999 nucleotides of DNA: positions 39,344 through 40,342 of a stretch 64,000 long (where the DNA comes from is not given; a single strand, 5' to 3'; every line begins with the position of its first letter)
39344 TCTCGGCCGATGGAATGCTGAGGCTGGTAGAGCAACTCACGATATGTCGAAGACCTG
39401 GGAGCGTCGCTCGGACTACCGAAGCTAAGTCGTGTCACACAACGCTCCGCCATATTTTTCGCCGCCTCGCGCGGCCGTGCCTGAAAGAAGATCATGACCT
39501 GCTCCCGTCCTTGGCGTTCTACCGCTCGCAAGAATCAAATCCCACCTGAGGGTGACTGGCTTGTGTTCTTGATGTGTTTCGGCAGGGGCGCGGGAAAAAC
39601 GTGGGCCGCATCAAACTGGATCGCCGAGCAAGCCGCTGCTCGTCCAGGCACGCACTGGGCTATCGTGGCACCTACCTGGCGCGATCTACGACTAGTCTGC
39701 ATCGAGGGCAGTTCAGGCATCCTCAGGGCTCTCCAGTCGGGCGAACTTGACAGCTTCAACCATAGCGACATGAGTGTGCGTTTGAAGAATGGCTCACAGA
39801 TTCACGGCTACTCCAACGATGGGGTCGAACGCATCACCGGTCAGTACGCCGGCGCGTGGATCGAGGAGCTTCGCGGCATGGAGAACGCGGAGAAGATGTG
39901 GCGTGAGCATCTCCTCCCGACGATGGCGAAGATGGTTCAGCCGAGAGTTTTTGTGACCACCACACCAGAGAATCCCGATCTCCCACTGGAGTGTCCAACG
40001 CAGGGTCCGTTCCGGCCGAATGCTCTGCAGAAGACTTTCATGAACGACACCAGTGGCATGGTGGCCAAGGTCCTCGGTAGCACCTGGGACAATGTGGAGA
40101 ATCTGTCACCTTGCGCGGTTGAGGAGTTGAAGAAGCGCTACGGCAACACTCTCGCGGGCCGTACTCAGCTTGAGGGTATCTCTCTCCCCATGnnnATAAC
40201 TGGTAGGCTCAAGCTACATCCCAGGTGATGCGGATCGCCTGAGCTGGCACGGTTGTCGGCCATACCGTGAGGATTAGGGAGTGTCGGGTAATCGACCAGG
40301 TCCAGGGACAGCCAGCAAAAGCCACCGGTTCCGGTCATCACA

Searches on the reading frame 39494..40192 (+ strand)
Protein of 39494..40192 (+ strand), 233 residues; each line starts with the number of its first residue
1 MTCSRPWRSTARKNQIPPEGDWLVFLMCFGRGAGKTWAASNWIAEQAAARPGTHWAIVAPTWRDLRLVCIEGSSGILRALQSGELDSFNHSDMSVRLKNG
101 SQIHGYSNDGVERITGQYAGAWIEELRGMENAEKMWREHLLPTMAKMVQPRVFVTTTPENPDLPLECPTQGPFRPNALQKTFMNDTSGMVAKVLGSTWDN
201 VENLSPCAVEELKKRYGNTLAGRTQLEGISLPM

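Call 92: search_protein_families(library=phrogs, proteins=[window:39494-40192:+], max_evalue=0.00001)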
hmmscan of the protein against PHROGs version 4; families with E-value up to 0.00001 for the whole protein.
window:39494-40192:+ (233 aa): 1 family
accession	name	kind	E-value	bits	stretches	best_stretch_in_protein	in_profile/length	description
phrog_2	-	head and packaging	8.3e-15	55.6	1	21-162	276-406/807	terminase large subunit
